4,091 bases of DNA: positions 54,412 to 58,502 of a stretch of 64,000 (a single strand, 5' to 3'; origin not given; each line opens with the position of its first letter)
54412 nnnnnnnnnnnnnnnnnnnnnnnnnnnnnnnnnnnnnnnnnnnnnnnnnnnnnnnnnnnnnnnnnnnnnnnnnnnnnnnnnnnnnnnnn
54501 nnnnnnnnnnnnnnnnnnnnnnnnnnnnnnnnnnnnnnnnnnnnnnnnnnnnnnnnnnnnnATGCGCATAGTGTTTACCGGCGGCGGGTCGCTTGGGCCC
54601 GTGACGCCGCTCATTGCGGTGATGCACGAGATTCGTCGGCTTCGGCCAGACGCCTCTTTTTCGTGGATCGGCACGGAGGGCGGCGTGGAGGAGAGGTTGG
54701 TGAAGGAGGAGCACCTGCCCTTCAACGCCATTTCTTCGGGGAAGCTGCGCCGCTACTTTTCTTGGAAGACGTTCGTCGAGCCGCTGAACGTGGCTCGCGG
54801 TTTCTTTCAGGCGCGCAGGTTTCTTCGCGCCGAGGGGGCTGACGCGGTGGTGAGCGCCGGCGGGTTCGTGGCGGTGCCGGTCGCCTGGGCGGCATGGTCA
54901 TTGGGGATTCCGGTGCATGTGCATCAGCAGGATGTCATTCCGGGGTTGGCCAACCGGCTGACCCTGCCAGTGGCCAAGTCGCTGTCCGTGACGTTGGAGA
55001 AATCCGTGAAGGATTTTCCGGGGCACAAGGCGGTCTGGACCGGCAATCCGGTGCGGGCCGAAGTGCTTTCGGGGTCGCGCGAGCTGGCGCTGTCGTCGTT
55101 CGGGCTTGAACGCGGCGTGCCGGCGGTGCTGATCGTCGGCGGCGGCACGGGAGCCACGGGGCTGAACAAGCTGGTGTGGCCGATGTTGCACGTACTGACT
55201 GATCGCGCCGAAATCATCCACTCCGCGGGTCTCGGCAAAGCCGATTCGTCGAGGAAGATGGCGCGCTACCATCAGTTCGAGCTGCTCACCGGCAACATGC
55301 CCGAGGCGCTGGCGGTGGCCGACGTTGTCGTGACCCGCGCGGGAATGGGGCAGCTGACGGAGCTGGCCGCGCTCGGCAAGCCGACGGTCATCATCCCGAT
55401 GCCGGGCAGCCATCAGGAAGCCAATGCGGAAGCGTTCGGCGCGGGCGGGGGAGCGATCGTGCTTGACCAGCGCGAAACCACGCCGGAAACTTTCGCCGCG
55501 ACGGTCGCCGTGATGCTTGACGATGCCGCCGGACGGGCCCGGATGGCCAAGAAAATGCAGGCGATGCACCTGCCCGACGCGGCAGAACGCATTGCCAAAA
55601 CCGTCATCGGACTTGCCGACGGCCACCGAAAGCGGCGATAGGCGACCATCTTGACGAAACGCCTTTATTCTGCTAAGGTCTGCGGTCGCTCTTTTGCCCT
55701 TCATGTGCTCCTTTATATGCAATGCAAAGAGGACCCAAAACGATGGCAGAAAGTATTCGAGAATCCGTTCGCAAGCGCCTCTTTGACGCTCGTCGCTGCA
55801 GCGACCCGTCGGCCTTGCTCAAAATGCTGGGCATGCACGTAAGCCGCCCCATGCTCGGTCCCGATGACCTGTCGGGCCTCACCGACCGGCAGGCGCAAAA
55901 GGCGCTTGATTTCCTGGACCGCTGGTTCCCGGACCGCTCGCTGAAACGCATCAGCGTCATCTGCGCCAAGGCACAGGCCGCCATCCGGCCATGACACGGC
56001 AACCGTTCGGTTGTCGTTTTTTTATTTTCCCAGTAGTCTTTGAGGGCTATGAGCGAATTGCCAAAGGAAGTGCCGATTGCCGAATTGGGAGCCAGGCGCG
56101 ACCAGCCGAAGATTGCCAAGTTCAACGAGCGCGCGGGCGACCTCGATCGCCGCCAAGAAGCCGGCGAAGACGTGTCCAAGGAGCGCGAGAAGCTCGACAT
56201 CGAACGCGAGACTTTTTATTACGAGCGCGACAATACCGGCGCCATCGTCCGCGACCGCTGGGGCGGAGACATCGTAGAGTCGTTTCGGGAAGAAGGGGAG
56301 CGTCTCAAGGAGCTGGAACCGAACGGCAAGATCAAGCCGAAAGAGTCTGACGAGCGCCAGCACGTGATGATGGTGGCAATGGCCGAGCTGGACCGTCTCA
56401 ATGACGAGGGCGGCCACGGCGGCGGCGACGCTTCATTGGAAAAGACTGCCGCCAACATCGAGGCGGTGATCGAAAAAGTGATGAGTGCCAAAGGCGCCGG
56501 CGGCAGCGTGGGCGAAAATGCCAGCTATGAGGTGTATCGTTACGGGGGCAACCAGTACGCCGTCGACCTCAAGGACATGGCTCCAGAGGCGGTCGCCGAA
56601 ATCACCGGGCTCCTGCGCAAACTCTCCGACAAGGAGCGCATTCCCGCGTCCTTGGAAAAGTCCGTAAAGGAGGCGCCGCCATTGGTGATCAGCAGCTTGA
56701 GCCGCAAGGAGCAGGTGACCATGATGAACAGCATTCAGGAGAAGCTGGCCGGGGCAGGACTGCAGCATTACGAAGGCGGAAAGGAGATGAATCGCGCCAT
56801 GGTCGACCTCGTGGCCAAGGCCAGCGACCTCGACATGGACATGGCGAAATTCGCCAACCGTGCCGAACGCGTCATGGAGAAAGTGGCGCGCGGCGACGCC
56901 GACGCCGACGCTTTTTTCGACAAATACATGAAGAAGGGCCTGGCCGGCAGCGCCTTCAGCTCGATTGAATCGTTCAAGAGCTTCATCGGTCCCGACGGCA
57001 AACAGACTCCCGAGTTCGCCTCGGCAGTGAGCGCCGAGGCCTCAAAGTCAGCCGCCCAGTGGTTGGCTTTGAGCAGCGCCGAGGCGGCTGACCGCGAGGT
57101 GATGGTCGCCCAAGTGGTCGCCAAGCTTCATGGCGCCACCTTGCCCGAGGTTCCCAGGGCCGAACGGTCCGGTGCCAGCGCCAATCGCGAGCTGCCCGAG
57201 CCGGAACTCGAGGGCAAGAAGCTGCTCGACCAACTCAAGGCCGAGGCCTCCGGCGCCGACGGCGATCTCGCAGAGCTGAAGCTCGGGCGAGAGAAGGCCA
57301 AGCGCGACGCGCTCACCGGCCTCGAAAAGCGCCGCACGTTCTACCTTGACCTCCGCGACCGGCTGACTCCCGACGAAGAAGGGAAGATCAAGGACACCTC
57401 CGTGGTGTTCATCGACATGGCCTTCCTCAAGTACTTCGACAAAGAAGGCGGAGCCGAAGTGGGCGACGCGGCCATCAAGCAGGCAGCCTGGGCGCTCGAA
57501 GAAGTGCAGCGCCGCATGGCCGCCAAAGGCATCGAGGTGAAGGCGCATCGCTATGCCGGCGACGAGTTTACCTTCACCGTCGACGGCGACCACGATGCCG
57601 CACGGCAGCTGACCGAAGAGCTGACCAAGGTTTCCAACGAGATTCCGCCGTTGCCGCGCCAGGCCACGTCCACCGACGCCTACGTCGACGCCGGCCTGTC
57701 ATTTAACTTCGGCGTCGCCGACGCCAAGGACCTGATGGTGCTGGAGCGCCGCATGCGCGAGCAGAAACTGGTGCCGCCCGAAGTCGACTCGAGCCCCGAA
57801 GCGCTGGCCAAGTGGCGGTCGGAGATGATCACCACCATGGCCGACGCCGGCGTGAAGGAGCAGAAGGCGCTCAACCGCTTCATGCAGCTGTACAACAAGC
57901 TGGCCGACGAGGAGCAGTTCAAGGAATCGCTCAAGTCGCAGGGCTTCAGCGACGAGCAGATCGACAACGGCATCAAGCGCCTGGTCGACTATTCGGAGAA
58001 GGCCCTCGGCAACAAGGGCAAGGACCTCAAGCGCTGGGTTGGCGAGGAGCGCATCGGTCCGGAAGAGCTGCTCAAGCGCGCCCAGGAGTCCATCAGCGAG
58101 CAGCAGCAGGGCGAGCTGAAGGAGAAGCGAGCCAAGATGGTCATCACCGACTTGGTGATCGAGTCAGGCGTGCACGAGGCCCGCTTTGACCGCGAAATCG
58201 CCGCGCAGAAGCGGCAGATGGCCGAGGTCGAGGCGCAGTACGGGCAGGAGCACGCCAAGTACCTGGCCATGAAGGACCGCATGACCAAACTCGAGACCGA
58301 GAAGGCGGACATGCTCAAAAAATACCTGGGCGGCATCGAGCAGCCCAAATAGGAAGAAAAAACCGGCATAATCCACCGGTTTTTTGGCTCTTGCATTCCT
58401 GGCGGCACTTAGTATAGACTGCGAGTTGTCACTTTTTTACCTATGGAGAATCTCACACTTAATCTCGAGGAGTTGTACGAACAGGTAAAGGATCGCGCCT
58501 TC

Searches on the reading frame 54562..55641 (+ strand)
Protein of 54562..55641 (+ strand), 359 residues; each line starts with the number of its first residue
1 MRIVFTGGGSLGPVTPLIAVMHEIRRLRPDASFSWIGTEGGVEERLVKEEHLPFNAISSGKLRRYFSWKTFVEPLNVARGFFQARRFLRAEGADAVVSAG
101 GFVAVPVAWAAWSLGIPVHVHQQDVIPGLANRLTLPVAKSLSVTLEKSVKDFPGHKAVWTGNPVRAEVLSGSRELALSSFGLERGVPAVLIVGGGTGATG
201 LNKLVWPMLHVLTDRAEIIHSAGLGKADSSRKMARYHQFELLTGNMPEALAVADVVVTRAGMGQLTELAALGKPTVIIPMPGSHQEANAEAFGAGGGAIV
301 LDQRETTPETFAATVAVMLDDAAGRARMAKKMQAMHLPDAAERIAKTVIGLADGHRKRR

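Call 10: find_encoding_contigs(protein=window:54562-55641:+, flank=10000, max_places=10)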
Protein window:54562-55641:+ (359 aa): 1 contig read that carries it; 1 place shown.
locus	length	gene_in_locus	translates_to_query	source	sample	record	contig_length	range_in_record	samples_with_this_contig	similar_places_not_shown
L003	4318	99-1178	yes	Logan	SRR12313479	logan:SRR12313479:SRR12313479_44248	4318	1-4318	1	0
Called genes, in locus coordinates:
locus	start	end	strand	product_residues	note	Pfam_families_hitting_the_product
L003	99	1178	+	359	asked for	PF03033:Glyco_transf_28, PF04101:Glyco_tran_28_C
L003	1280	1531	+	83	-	-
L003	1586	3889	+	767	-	PF00990:GGDEF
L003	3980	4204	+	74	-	-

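Call 11: find_related_loci(query=window:54562-55641:+, collection=genome_contigs, flank=10000)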
Query window:54562-55641:+ (359 aa) in genome_contigs; peptide patterns used: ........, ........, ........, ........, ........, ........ (x = any residue, [..] = any of these).
81 stretches matched a pattern; 9 encode a relative of the query (tblastn E <= 1e-3); 9 distinct loci.
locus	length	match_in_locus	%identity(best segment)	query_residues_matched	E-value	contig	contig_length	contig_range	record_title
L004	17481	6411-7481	78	1-357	9e-170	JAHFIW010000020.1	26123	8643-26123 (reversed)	MAG: bacterium isolate nzgw371 NODE_2495_length_26124_cov_4.054109, whole genome shotgun sequence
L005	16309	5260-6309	40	4-352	8e-74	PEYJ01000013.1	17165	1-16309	MAG: Parcubacteria group bacterium CG08_land_8_20_14_0_20_48_21 CG08_land_8_20_14_0.20_scaffold_1471_c, whole genome sho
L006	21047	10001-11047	39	3-350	2e-72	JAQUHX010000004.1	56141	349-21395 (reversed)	MAG: Patescibacteria group bacterium isolate STCSWMC_47 NODE_1033_length_56141_cov_13.875960_ST_CSWMC, whole genome shot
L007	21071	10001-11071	29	1-349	2e-38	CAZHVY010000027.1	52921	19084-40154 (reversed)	MAG TPA_asm: uncultured Geobacter sp. isolate binchicken_co20_405 genome assembly, contig: NODE_1529_length_52921_cov_43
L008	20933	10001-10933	35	42-351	2e-34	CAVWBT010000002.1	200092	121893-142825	MAG: uncultured bacterium isolate MFD09779.bin.1.133 genome assembly, contig: contig_16930, whole genome shotgun sequenc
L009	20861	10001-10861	29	75-346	4e-22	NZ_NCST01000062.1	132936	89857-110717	Henriciella aquimarina strain LMG 24711 LMG24711_S412, whole genome shotgun sequence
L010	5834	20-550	31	189-346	3e-15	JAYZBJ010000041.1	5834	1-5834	MAG: Pseudomonadota bacterium isolate XB_MAG1203 DB_MAG1203_0041, whole genome shotgun sequence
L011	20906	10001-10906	29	58-346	8e-23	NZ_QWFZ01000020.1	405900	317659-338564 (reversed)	Henriciella mobilis strain M65 M65_S20, whole genome shotgun sequence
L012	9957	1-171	36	277-335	1e-5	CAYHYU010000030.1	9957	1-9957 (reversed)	MAG TPA_asm: uncultured Gammaproteobacteria bacterium isolate ERP119705_co15_619 genome assembly, contig: NODE_8056_leng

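Call 23: find_homologous_proteins(query=window:54562-55641:+, max_evalue=1e-60)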
Query window:54562-55641:+ (359 aa): 1649 proteins with E <= 1e-60 among 8000 candidates; the best 120 are listed.
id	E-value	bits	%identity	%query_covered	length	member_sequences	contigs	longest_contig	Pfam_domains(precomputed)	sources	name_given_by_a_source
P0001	3.6e-232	788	100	100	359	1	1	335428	PF04101.23,PF03033.27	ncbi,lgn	-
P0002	1.1e-177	609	78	100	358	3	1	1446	PF04101.23,PF03033.27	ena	-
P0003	3.2e-171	587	80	94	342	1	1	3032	PF04101.23,PF03033.27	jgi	jgi:UDP-N-acetylglucosamine--N-acetylmuramyl-(pentapeptide) pyrophosphoryl-undecaprenol N-acetylgluc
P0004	5.2e-140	485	64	100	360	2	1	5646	PF04101.23,PF03033.27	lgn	-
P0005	3.2e-137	476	65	97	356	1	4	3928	PF04101.23,PF13579.13,PF03033.27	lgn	-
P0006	1.4e-136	473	62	98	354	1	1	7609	PF04101.23,PF03033.27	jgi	jgi:UDP-N-acetylglucosamine--N-acetylmuramyl-(pentapeptide) pyrophosphoryl-undecaprenol N-acetylgluc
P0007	1.5e-136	473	64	97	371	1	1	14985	PF04101.23,PF03033.27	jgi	jgi:UDP-N-acetylglucosamine--N-acetylmuramyl-(pentapeptide) pyrophosphoryl-undecaprenol N-acetylgluc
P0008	2.0e-134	466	62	97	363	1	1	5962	PF04101.23,PF03033.27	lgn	-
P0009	3.0e-133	463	63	97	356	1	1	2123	PF04101.23,PF03033.27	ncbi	-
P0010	1.6e-130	454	61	94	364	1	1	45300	PF04101.23,PF13579.13,PF03033.27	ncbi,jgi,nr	ncbi:MAG TPA: UDP-N-acetylglucosamine--N-acetylmuramyl-(pentapeptide) pyrophosphoryl-undecaprenol N-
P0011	6.9e-130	451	60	100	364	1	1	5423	PF04101.23,PF13579.13,PF03033.27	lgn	-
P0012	1.0e-129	451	60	100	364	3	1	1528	PF04101.23,PF13579.13,PF03033.27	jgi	-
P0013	1.3e-129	451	62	97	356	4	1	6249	PF04101.23,PF03033.27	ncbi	-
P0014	3.8e-129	449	62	97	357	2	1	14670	PF04101.23,PF03033.27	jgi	jgi:UDP-N-acetylglucosamine--N-acetylmuramyl-(pentapeptide) pyrophosphoryl-undecaprenol N-acetylgluc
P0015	3.0e-127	443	62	99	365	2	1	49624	PF04101.23,PF03033.27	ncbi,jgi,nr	ncbi:MAG TPA: UDP-N-acetylglucosamine--N-acetylmuramyl-(pentapeptide) pyrophosphoryl-undecaprenol N-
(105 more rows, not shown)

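Call 24: find_encoding_contigs(protein=P0003, flank=10000, max_places=4)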
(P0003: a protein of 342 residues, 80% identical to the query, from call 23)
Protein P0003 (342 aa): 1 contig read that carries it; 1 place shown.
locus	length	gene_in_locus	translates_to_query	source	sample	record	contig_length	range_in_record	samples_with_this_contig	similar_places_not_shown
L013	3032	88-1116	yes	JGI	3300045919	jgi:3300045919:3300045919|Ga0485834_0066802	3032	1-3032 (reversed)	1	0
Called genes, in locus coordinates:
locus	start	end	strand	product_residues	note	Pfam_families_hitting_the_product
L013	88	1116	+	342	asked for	PF03033:Glyco_transf_28, PF04101:Glyco_tran_28_C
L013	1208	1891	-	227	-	-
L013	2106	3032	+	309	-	?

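Call 25: find_encoding_contigs(protein=P0004, flank=10000, max_places=4)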
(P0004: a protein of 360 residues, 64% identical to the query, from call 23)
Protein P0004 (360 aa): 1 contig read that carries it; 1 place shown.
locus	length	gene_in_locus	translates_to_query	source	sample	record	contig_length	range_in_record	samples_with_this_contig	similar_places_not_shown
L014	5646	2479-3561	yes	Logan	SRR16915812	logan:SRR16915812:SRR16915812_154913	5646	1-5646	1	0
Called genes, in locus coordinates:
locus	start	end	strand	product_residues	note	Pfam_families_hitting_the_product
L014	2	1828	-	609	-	?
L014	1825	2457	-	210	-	PF08768:THAP4_heme-bd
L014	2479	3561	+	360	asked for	PF03033:Glyco_transf_28, PF04101:Glyco_tran_28_C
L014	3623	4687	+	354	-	PF00990:GGDEF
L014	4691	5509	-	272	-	PF00797:Acetyltransf_2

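Call 26: find_encoding_contigs(protein=P0007, flank=10000, max_places=4)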
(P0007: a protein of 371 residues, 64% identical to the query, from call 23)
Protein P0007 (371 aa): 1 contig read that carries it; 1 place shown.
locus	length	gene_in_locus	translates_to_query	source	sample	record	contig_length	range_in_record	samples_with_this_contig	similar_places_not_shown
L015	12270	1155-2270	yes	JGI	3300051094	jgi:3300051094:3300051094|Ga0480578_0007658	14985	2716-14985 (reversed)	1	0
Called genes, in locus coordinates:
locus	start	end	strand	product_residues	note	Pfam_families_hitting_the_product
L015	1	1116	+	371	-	?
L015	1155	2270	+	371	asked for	PF03033:Glyco_transf_28, PF04101:Glyco_tran_28_C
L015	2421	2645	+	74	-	-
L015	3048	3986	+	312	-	-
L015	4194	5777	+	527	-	-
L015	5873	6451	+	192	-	PF01997:Translin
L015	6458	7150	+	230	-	PF00535:Glycos_transf_2, PF13641:Glyco_tranf_2_3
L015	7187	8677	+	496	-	PF21799:MurD-like_N, PF08245:Mur_ligase_M, PF02875:Mur_ligase_C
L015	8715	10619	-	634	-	PF00270:DEAD, PF00271:Helicase_C, PF04408:WHD_HA2 (faint), PF21010:HA2_C (weak), PF07717:OB_NTP_bind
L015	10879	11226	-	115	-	-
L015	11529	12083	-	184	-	-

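Call 28: find_encoding_contigs(protein=P0002, flank=10000, max_places=4)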
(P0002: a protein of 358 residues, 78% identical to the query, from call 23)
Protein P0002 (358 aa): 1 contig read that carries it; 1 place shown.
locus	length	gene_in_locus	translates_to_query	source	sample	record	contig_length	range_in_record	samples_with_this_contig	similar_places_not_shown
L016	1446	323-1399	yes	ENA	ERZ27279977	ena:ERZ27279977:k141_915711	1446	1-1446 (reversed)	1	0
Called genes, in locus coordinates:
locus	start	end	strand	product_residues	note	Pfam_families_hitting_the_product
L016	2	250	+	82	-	?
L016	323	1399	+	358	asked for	PF03033:Glyco_transf_28, PF04101:Glyco_tran_28_C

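Call 49: search_protein_families(library=pfam, proteins=[window:54562-55641:+], max_evalue=0.001)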
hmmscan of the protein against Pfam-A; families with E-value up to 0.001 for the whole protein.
window:54562-55641:+ (359 aa): 4 families
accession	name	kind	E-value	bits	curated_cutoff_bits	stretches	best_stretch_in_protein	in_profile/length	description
PF03033.26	Glyco_transf_28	-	2.1e-33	115.8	26.2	1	3-140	1-136/139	Glycosyltransferase family 28 N-terminal domain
PF04101.22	Glyco_tran_28_C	-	2.2e-26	93.3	22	1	189-344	2-166/166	Glycosyltransferase family 28 C-terminal domain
PF13579.12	Glyco_trans_4_4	-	6.2e-05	23.8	29.7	1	79-130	58-109/158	Glycosyl transferase 4-like domain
PF06722.18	EryCIII-like_C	-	8e-05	23.1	31.7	1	248-334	43-128/145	Erythromycin biosynthesis protein CIII-like, C-terminal domain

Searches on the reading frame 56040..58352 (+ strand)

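Call 49: search_protein_families(library=pfam, proteins=[window:56040-58352:+], max_evalue=0.001)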
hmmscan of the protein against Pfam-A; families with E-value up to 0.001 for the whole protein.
window:56040-58352:+ (770 aa): 1 family
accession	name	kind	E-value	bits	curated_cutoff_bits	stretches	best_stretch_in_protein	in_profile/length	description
PF00990.26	GGDEF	-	7.6e-19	68.5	23.8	2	420-536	1-111/161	Diguanylate cyclase, GGDEF domain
